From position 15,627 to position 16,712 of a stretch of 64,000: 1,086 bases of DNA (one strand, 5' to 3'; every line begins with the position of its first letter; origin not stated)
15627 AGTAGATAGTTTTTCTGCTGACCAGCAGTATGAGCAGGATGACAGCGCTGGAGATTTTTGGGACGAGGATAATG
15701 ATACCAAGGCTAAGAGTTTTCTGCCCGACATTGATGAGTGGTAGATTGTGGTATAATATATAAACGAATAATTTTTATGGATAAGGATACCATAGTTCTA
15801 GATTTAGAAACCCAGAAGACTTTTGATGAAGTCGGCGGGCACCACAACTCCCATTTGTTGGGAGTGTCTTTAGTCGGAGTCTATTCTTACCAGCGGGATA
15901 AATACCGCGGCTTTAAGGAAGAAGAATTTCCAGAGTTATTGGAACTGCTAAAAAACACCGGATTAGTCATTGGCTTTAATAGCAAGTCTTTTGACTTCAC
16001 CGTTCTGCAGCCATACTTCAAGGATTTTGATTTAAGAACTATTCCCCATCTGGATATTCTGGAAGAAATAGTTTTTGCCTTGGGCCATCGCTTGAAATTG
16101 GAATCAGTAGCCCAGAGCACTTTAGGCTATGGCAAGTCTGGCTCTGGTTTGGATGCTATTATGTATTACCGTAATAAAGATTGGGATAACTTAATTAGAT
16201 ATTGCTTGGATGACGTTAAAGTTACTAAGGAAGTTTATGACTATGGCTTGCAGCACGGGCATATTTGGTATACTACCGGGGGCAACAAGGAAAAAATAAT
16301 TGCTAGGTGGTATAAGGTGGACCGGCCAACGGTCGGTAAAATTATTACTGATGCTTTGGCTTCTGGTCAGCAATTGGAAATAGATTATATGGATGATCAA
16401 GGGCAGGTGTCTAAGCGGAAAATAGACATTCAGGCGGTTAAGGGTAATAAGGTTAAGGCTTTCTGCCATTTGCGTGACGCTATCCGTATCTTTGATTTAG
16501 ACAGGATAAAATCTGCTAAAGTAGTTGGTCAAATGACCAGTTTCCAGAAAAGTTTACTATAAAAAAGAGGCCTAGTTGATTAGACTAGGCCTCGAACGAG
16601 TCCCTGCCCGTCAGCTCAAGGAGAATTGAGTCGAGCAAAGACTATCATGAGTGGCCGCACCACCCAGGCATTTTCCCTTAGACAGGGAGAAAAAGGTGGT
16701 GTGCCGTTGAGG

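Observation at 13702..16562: UvrD/PcrA helicase followed by a DnaQ-like exonuclease-WYL fusion with its own promoter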

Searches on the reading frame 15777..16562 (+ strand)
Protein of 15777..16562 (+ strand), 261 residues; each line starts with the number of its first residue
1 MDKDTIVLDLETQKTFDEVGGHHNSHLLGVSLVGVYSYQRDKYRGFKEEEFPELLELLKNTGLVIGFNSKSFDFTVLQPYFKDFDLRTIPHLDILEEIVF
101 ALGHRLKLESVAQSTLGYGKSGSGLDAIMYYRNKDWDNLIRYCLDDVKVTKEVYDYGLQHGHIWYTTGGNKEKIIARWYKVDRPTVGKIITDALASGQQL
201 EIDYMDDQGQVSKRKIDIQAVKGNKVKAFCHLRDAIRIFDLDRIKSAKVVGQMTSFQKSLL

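Call 3: search_protein_families(library=pfam, proteins=[window:15777-16562:+], max_evalue=1)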
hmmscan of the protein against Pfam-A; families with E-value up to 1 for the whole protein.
window:15777-16562:+ (261 aa): 3 families
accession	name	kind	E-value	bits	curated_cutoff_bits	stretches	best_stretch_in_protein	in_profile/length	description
PF13482.12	RNase_H_2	-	4.2e-11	43.5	22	1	30-156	17-163/165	RNase_H superfamily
PF13280.12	WYL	-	6.8e-09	36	21.8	1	189-249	5-70/70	WYL domain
PF10108.15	DNA_pol_B_exo2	-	0.018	15.2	24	1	91-153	105-169/213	Predicted 3'-5' exonuclease related to the exonuclease domain of PolB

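Call 4: search_protein_families(library=ncbifam, proteins=[window:15777-16562:+], max_evalue=1)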
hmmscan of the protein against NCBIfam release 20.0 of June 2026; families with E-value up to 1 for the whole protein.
window:15777-16562:+ (261 aa): 0 families

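Call 6: search_protein_families(library=padloc, proteins=[window:15777-16562:+], max_evalue=0.1)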
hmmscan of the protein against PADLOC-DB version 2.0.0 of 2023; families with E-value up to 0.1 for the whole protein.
window:15777-16562:+ (261 aa): 3 families
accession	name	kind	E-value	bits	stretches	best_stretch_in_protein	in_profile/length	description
PDLC01457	WYL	-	1.1e-10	39.5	1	188-251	128-195/229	"CAS-I,CAS-II,CAS-III,CAS-IV,CAS-V,CAS-VI; associated_signaling"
PDLC03787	RTasWYL-YodC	-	4.8e-09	33.8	1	174-250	266-350/354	DRT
PDLC01652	WYL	-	0.00077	17.8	1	189-248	22-76/162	"CAS-I,CAS-II,CAS-III,CAS-IV,CAS-V,CAS-VI; associated_signaling"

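Call 7: search_protein_families(library=phrogs, proteins=[window:15777-16562:+], max_evalue=0.1)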
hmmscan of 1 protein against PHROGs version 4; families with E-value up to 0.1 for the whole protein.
window:15777-16562:+ (261 aa): 11 families
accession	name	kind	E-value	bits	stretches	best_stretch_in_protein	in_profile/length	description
phrog_403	-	DNA, RNA and nucleotide metabolism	1.3e-11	45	1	4-166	66-257/321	DNA polymerase exonuclease subunit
phrog_6785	-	unknown function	2.5e-11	44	1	187-251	27-91/396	-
phrog_17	-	DNA, RNA and nucleotide metabolism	2.1e-07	30.3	1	2-155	669-822/1445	DNA polymerase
phrog_13105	-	unknown function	0.00074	20.2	1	188-253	150-218/239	-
phrog_8498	-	unknown function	0.00091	20.2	1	186-245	5-64/205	-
phrog_1252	-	DNA, RNA and nucleotide metabolism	0.0032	17.1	0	36-87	79-129/663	DNA polymerase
phrog_2062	-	DNA, RNA and nucleotide metabolism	0.0048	16.5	1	92-151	264-323/502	DNA polymerase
phrog_31886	-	unknown function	0.0063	16.3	1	190-255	7-72/374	-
phrog_2561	-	DNA, RNA and nucleotide metabolism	0.013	16.7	1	201-246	6-51/167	DNA ligase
phrog_192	-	DNA, RNA and nucleotide metabolism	0.014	15.8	1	47-113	174-242/397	DNA polymerase exonuclease subunit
phrog_262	-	DNA, RNA and nucleotide metabolism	0.049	12.7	0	104-153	275-324/856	DNA polymerase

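Call 10: find_homologous_proteins(query=window:15777-16562:+, max_evalue=0.001)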
Query window:15777-16562:+ (261 aa): 1151 proteins with E <= 0.001 among 1959 candidates; the best 120 are listed.
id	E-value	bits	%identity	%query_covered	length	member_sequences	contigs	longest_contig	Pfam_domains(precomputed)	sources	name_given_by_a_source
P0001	3.1e-172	589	100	100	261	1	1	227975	PF13482.13,PF13280.13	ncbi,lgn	-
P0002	2.7e-140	484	80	100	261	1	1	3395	PF13482.13,PF13280.13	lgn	-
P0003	9.6e-136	469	80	99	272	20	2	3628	PF13482.13,PF13280.13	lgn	-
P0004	3.0e-134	464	79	99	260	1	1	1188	PF13482.13,PF13280.13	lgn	-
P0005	9.4e-134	463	75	100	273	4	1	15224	PF13482.13,PF13280.13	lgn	-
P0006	3.9e-133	461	77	100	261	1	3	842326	PF13482.13,PF13280.13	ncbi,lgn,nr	ncbi:ribonuclease H-like domain-containing protein [Candidatus Nomurabacteria bacterium]|nr:ribonucl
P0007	8.7e-133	459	77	100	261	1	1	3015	PF13482.13,PF13280.13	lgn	-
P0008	3.1e-132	458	77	99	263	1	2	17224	PF13482.13,PF13280.13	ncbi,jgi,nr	ncbi:MAG: hypothetical protein C4543_01055 [Ignavibacteriales bacterium]|nr:MAG: hypothetical protei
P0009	3.8e-132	457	75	100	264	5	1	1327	PF13482.13,PF13280.13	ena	-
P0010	1.6e-131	455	76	99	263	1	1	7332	PF13482.13,PF13280.13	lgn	-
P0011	2.8e-131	454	75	100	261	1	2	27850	PF13482.13,PF13280.13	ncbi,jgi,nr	ncbi:hypothetical protein C4566_00115 [Candidatus Parcubacteria bacterium]|nr:MAG: hypothetical prot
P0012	4.5e-131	454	76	100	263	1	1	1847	PF13482.13,PF13280.13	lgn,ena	-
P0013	5.7e-131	453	76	100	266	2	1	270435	PF13482.13,PF13280.13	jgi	-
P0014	5.9e-131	453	77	99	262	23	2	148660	PF13482.13,PF13280.13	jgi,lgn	jgi:DNA polymerase III epsilon subunit-like protein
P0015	7.0e-131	453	75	100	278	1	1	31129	PF13482.13,PF13280.13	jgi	-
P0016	7.4e-131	453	77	99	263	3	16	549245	PF13482.13,PF13280.13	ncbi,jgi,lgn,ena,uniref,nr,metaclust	ncbi:MAG: hypothetical protein A2406_03660 [Candidatus Komeilibacteria bacterium RIFOXYC1_FULL_37_11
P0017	9.9e-130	449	74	100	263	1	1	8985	PF13482.13,PF13280.13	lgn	-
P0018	1.0e-129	449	75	99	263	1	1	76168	PF13482.13,PF13280.13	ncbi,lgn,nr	ncbi:MAG: hypothetical protein C3F02_01320 [Parcubacteria group bacterium]|nr:MAG: hypothetical prot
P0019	2.6e-129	448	75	100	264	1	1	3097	PF13482.13,PF13280.13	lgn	-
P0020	3.1e-129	448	75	100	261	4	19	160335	PF13482.13,PF13280.13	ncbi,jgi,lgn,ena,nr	ncbi:WYL domain-containing protein [bacterium]|jgi:DEAD/DEAH box helicase domain-containing protein|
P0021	3.9e-129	447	75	99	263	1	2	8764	PF13482.13,PF13280.13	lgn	-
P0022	1.6e-128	445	75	99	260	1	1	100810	PF13482.13,PF13280.13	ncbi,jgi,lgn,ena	ncbi:MAG: ribonuclease H-like domain-containing protein [Patescibacteria group bacterium]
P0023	1.9e-128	445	76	100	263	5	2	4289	PF13482.13,PF13280.13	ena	-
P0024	1.9e-128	445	74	100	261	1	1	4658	PF13482.13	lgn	-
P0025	2.8e-128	445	75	100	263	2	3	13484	PF13482.13,PF13280.13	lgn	-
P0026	2.9e-128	445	75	99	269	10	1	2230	PF13482.13,PF13280.13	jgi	jgi:DEAD/DEAH box helicase domain-containing protein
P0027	3.5e-128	444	75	99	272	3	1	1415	PF13482.13,PF13280.13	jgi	-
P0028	5.0e-128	444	75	99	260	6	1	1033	PF13482.13,PF13280.13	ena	-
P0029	5.1e-128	444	75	100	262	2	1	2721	PF13482.13,PF13280.13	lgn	-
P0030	7.2e-128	443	75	99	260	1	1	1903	PF13482.13,PF13280.13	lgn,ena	-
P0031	1.5e-127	442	74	100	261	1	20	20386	PF13482.13,PF13280.13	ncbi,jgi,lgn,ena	jgi:hypothetical protein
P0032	1.7e-127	442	75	100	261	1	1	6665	PF13482.13,PF13280.13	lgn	-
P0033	2.0e-127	442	73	100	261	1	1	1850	PF13482.13,PF13280.13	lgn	-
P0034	3.3e-127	441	74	100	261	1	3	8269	PF13482.13,PF13280.13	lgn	-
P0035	3.5e-127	441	75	100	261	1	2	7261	PF13482.13,PF13280.13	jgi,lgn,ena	-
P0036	4.8e-127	441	74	100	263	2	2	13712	PF13482.13,PF13280.13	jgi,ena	-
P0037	1.0e-126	440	74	99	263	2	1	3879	PF13482.13,PF13280.13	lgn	-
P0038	1.2e-126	439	72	100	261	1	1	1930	PF13482.13,PF13280.13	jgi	jgi:hypothetical protein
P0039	7.6e-126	437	73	99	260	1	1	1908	PF13482.13,PF13280.13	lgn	-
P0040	9.4e-126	436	72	100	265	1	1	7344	PF13482.13,PF13280.13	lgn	-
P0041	1.1e-125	436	75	100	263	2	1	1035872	PF13482.13,PF13280.13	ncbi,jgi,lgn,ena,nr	ncbi:ribonuclease H-like domain-containing protein [Patescibacteria group bacterium]|nr:ribonuclease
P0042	1.1e-125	436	74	99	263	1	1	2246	PF13482.13,PF13280.13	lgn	-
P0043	2.1e-125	435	71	100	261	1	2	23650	PF13482.13,PF13280.13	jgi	jgi:hypothetical protein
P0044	2.4e-125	435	72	100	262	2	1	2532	PF13482.13,PF13280.13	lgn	-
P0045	3.0e-125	435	71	100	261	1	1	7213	PF13482.13,PF13280.13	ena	-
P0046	3.0e-125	435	73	99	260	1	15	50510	PF13482.13,PF13280.13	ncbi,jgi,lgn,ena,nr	ncbi:hypothetical protein HOD19_03710 [bacterium]|jgi:hypothetical protein|nr:hypothetical protein [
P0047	3.9e-125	434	72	99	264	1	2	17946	PF13482.13,PF13280.13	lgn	-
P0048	6.4e-125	434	74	99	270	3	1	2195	PF13482.13,PF13280.13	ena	-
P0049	8.0e-125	433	74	99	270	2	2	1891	PF13482.13,PF13280.13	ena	-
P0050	8.6e-125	433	72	100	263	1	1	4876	PF13482.13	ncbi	-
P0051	1.5e-124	432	70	100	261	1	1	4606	PF13482.13,PF13280.13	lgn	-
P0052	1.8e-124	432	74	99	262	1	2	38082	PF13482.13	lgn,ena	-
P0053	1.4e-123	429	72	100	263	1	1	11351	PF13482.13,PF13280.13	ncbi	-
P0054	2.7e-123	428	74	99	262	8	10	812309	PF13482.13,PF13280.13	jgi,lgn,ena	-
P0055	2.7e-123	428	72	100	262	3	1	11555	PF13482.13,PF13280.13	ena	-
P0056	1.9e-122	426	69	99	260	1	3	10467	PF13482.13,PF13280.13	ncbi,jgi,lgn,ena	-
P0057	3.8e-122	425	72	99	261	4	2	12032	PF13482.13,PF13280.13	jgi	-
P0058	4.4e-122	424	72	100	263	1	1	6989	PF13482.13,PF13280.13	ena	-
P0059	6.3e-122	424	72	99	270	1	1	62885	PF13482.13,PF13280.13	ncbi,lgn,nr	ncbi:MAG: ribonuclease H-like domain-containing protein [Patescibacteria group bacterium]|nr:ribonuc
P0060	7.7e-122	424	73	100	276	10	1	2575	PF13482.13,PF13280.13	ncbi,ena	-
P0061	5.5e-121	421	70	99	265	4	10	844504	PF13482.13,PF13280.13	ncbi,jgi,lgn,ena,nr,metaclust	ncbi:hypothetical protein HOB10_04855 [Candidatus Parcubacteria bacterium]|jgi:hypothetical protein|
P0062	1.6e-120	419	71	100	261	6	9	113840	PF13482.13,PF13280.13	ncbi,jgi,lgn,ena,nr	ncbi:hypothetical protein HON36_00165 [Candidatus Parcubacteria bacterium]|jgi:DEAD/DEAH box helicas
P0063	2.7e-120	418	70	100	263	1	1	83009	PF13482.13,PF13280.13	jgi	jgi:hypothetical protein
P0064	5.9e-120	417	70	99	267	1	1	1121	PF13482.13,PF13280.13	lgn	-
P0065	1.4e-119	416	70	100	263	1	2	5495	PF13482.13,PF13280.13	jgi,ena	-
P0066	2.5e-119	415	71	99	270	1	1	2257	PF13482.13,PF13280.13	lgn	-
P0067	1.6e-117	409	71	99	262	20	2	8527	PF13482.13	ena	-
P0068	6.5e-117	407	70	100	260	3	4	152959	PF13482.13,PF13280.13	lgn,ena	-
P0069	7.5e-117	407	69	99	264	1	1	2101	PF13482.13,PF13280.13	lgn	-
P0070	1.0e-116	407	70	100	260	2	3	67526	PF13482.13,PF13280.13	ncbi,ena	-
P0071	4.0e-116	405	69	99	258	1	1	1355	PF13482.13,PF13280.13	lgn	-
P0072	2.4e-115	402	69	100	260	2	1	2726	PF13482.13,PF13280.13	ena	-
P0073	4.5e-115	401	68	100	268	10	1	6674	PF13482.13,PF13280.13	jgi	-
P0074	1.7e-114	400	68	100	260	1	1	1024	PF13482.13,PF13280.13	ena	-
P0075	1.9e-114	399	69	99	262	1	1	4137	PF13482.13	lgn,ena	-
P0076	8.6e-114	397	67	99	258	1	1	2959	PF13482.13,PF13280.13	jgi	jgi:hypothetical protein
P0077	1.8e-112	393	68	100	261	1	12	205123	PF13482.13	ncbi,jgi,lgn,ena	-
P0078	2.1e-112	393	68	100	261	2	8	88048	PF13482.13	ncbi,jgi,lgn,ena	-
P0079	6.5e-112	391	67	100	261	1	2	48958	PF13482.13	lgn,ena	-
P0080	6.8e-112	391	67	99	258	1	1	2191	PF13482.13,PF13280.13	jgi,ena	-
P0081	8.2e-112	391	67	99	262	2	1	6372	PF13482.13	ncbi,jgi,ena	-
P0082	2.3e-111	389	67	99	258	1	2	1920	PF13482.13,PF13280.13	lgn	-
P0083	4.4e-110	385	66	99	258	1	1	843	PF13482.13,PF13280.13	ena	-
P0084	4.8e-110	385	66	99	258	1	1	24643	PF13482.13,PF13280.13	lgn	-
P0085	1.3e-109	383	67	100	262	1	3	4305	PF13482.13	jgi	jgi:hypothetical protein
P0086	1.7e-107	377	66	99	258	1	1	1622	PF13482.13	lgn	-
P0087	1.9e-107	376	65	99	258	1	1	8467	PF13482.13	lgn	-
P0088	2.2e-107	376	66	99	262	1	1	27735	PF13482.13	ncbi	-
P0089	2.6e-107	376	65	99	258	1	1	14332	PF13482.13,PF13280.13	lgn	-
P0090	4.6e-106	372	65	99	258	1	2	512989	PF13482.13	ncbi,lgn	-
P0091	5.6e-106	372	65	99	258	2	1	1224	PF13482.13,PF13280.13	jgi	jgi:hypothetical protein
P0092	1.1e-105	371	66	99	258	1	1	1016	PF13482.13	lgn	-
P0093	3.2e-105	369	62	99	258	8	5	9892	PF13482.13,PF13280.13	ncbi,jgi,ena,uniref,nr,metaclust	ncbi:MAG: hypothetical protein A3B31_00830 [Candidatus Komeilibacteria bacterium RIFCSPLOWO2_01_FULL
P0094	3.5e-105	369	64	99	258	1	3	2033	PF13482.13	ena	-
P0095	5.9e-105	368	63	99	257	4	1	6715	PF13482.13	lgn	-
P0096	1.1e-104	367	62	99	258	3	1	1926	PF13482.13,PF13280.13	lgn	-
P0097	3.4e-104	366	63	99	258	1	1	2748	PF13482.13,PF13280.13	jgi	-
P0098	5.4e-104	365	63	100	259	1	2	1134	PF13482.13,PF13280.13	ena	-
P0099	1.2e-103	364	64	99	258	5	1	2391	PF13482.13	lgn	-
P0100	1.5e-103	364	65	99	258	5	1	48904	PF13482.13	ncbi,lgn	-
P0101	1.1e-102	361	62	99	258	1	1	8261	PF13482.13,PF13280.13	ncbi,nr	ncbi:MAG: ribonuclease H-like domain-containing protein [Candidatus Komeilibacteria bacterium]|nr:ri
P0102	5.3e-102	359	63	99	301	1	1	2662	PF13482.13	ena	-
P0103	1.7e-101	357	62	99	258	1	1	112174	PF13482.13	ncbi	ncbi:MAG: ribonuclease H-like domain-containing protein [Candidatus Komeilibacteria bacterium]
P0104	3.7e-100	352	60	99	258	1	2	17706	PF13482.13,PF13280.13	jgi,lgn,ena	-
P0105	5.0e-100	352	62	99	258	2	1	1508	PF13482.13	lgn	-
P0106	5.5e-100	352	60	99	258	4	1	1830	PF13482.13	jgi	-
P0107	1.4e-99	351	62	99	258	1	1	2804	PF13482.13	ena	-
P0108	2.4e-99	350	58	99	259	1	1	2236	PF13482.13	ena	-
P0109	1.9e-98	347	62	99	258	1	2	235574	PF13482.13,PF13280.13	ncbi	-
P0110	1.6e-97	344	59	99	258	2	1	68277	PF13482.13,PF13280.13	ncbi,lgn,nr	ncbi:MAG: ribonuclease H-like domain-containing protein [Candidatus Komeilibacteria bacterium]|nr:ri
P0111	4.5e-97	342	59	99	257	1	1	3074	PF13482.13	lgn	-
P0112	8.0e-97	342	58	99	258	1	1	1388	PF13482.13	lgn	-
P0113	8.1e-97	342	59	99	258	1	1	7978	PF13482.13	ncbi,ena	-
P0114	1.5e-96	341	60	99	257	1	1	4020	PF13482.13,PF13280.13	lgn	-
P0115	1.7e-96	341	60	99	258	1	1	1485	PF13482.13,PF13280.13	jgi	jgi:hypothetical protein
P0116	2.3e-96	340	58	99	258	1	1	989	PF13482.13,PF13280.13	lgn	-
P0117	2.4e-96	340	58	99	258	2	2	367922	PF13482.13,PF13280.13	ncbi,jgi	ncbi:MAG: ribonuclease H-like domain-containing protein [Patescibacteria group bacterium]|jgi:DEAD/D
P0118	2.9e-96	340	58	99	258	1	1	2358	PF13482.13,PF13280.13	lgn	-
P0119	7.3e-96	338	58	99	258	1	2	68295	PF13482.13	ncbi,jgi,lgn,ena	-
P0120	1.2e-95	338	59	99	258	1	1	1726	PF13482.13,PF13280.13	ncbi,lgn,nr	ncbi:MAG: ribonuclease H-like domain-containing protein [Candidatus Komeilibacteria bacterium]|nr:ri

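Call 12: find_related_loci(query=A1, collection=genome_contigs, flank=6000)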
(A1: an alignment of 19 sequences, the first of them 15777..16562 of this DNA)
Query A1 (261 aa) in genome_contigs; peptide patterns used: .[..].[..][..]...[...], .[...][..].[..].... (x = any residue, [..] = any of these).
599 stretches matched a pattern (row limit reached: there are more); 95 encode a relative of the query (tblastn E <= 1e-3); the best 80 are kept; 80 distinct loci.
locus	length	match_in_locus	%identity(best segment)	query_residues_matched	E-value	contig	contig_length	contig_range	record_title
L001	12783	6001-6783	76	3-261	5e-135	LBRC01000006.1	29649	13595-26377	MAG: Parcubacteria group bacterium GW2011_GWA2_36_10 UR94_C0006, whole genome shotgun sequence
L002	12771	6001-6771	74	3-259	8e-134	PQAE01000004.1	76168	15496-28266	MAG: Parcubacteria group bacterium isolate FeB_17 contig_2969, whole genome shotgun sequence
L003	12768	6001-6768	75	4-259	4e-133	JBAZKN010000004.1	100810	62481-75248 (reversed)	MAG: Patescibacteria group bacterium isolate SO_2017_LW4_144 scaffold_661_c1_LW137-91_2017, whole genome shotgun sequenc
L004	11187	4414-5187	74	4-261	7e-132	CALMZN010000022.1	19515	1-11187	MAG TPA_asm: uncultured bacterium isolate SRR5468112_bin.23_CONCOCT_v1.1_MAG genome assembly, contig: ERZ781236.479, who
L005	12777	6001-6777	72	3-261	3e-131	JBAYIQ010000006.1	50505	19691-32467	MAG: Patescibacteria group bacterium isolate SO_2016_GW1_34 scaffold01320_OW334_2016, whole genome shotgun sequence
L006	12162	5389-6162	73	3-261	3e-130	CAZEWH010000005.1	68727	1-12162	MAG TPA_asm: uncultured Gammaproteobacteria bacterium isolate SRP077602_co5_241 genome assembly, contig: NODE_1730_lengt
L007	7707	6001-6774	77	4-261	2e-130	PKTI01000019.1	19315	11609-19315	MAG: Candidatus Parcubacteria bacterium isolate BM519 sc_1657, whole genome shotgun sequence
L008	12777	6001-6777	77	3-261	6e-130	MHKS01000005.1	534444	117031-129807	MAG: Candidatus Komeilibacteria bacterium RIFOXYD1_FULL_37_29 rifoxyd1_full_scaffold_8, whole genome shotgun sequence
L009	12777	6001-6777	73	3-261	2e-129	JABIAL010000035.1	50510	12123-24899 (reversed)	MAG: bacterium isolate SI048_bin106 k141_1625015, whole genome shotgun sequence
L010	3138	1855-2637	69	1-261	4e-131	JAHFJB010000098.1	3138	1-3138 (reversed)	MAG: Candidatus Parcubacteria bacterium isolate nzgw376 NODE_87100_length_3139_cov_2.750166, whole genome shotgun sequen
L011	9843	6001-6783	75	1-261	3e-126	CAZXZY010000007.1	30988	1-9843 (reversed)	MAG TPA_asm: uncultured Gammaproteobacteria bacterium isolate binchicken_co28_77 genome assembly, contig: NODE_1057_leng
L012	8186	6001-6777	70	3-261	6e-126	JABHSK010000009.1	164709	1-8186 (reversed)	MAG: Candidatus Parcubacteria bacterium isolate SI039_bin36 k141_1298248, whole genome shotgun sequence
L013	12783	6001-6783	71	1-261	7e-126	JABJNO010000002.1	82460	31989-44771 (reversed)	MAG: Candidatus Parcubacteria bacterium isolate SI075_bin20 k141_389399, whole genome shotgun sequence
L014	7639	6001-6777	75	3-261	7e-125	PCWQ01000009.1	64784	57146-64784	MAG: Candidatus Komeilibacteria bacterium CG11_big_fil_rev_8_21_14_0_20_36_20 CG11_8_21_14_0.20_scaffold_158_c, whole ge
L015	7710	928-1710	76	3-261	6e-125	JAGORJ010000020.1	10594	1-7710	Patescibacteria group bacterium isolate Gw_Eff_bin_26 Gw_Eff_16136_length_10594_cov_7.425337, whole genome shotgun seque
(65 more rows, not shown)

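Call 20: search_solved_structures(query=A1, max_evalue=10, show_alignments=3)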
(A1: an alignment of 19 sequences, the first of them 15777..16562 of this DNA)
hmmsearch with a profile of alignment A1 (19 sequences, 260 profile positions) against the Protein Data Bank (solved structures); distinct sequences matched with E-value up to 10: 8.
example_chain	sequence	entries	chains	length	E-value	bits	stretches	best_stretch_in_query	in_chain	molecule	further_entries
6sj9_A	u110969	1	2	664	0.00018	24.3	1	186-251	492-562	Proteasome accessory factor B/C (PafBC)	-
7tb5_A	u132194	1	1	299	0.0097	18.7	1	222-253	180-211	WYL domain-containing protein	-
7p5x_AX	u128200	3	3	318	0.014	18.1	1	186-248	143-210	PafC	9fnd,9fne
1q8i_A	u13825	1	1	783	0.02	17.6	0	42-86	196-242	DNA polymerase II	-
8bnv_A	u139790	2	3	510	0.059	16.1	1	187-249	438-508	AAA family ATPase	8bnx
3k57_A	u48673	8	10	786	0.1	15.3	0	42-86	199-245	DNA polymerase II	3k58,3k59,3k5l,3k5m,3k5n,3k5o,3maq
8bns_A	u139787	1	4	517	0.14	14.9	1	187-248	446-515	AAA ATPase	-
8jut_A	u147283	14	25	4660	1.7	11.3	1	160-241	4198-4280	LDL receptor related protein 2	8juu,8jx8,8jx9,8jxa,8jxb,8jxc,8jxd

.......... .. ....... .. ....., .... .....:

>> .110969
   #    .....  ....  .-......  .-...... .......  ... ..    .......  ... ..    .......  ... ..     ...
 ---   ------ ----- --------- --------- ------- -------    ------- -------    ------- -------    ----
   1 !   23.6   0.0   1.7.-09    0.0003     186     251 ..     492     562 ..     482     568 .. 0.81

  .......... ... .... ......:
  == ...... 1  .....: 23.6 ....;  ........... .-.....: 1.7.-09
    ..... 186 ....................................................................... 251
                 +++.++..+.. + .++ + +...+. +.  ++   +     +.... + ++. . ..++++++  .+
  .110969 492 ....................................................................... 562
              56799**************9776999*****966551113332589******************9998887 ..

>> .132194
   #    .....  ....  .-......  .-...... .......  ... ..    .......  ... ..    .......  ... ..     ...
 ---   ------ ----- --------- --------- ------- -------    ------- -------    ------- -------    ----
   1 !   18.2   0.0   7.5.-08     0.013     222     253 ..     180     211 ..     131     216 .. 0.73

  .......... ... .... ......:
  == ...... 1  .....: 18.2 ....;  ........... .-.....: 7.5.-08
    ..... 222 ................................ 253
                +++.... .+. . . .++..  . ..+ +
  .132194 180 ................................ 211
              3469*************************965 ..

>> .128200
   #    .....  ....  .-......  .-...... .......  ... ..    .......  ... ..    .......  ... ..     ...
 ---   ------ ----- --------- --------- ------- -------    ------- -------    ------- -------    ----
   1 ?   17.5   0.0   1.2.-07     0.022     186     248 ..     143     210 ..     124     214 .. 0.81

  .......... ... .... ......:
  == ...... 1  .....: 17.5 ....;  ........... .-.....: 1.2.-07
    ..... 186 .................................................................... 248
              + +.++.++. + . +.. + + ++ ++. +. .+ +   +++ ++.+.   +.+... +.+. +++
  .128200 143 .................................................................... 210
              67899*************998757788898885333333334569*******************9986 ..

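Call 23: find_encoding_contigs(protein=window:15777-16562:+, flank=3000, max_places=3)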
Protein window:15777-16562:+ (261 aa): no gene with exactly this product is on record in the collection.

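Call 24: find_encoding_contigs(protein=P0001, flank=3000, max_places=3)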
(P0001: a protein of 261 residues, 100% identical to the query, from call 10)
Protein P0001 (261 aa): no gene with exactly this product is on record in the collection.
